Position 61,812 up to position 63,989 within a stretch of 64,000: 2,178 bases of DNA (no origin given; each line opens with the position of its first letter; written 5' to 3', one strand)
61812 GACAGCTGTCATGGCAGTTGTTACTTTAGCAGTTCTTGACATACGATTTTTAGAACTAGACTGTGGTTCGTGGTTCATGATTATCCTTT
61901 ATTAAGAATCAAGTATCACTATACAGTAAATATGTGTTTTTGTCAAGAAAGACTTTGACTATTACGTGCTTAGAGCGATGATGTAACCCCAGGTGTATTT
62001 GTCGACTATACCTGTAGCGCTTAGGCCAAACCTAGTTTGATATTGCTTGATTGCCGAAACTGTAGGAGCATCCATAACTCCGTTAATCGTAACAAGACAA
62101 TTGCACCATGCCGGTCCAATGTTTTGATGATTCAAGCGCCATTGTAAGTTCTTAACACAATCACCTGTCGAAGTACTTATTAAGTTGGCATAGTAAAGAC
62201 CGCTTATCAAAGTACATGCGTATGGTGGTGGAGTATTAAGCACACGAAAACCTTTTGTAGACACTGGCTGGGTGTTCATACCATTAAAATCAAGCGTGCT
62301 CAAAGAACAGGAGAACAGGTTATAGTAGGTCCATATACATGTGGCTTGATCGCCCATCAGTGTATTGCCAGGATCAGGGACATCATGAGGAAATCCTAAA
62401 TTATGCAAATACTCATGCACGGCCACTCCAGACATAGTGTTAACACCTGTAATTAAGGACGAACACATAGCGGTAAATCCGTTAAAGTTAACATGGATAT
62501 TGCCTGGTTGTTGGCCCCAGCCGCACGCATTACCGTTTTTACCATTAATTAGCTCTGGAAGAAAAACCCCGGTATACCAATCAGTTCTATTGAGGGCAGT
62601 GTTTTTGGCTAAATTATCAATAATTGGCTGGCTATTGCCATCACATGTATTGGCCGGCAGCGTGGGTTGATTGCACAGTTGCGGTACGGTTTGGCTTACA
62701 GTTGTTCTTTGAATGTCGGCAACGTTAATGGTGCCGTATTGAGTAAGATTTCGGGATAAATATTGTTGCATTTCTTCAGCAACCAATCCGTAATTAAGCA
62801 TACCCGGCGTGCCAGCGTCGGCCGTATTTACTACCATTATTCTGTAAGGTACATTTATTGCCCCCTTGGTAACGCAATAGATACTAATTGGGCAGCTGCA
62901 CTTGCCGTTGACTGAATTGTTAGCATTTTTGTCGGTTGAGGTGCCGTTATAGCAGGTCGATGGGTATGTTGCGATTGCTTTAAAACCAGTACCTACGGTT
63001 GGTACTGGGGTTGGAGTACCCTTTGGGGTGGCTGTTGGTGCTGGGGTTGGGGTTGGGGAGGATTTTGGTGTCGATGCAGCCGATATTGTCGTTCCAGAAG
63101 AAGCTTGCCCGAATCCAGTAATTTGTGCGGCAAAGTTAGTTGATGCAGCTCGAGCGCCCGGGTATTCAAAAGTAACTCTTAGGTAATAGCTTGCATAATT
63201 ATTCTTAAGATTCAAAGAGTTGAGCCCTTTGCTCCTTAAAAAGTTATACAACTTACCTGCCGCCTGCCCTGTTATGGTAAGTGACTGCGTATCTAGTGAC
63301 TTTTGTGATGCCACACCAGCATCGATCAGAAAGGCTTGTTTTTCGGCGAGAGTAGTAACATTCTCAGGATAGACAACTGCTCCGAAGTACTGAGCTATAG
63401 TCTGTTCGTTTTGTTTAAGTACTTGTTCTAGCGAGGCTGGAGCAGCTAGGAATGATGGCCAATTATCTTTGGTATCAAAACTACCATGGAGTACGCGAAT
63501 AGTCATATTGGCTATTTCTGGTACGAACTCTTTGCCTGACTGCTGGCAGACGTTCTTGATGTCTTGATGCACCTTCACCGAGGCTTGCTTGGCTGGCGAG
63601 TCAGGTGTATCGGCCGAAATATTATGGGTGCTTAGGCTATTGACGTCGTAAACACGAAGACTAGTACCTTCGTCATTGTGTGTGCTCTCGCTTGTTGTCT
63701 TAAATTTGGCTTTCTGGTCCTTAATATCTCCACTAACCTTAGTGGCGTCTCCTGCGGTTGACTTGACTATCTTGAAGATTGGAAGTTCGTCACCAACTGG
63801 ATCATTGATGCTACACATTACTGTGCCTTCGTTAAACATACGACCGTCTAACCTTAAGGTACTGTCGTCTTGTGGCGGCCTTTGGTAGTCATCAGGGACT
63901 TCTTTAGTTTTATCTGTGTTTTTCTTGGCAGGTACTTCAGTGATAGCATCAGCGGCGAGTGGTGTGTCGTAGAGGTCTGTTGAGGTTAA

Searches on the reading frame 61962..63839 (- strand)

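Call 65: search_protein_families(library=pfam, proteins=[window:61962-63839:-])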
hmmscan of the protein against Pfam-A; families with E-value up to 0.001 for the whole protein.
window:61962-63839:- (625 aa): 1 family
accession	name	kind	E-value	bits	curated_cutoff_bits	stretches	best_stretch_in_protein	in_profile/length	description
PF01471.23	PG_binding_1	-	8.8e-11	42.3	23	1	559-617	2-54/57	Putative peptidoglycan binding domain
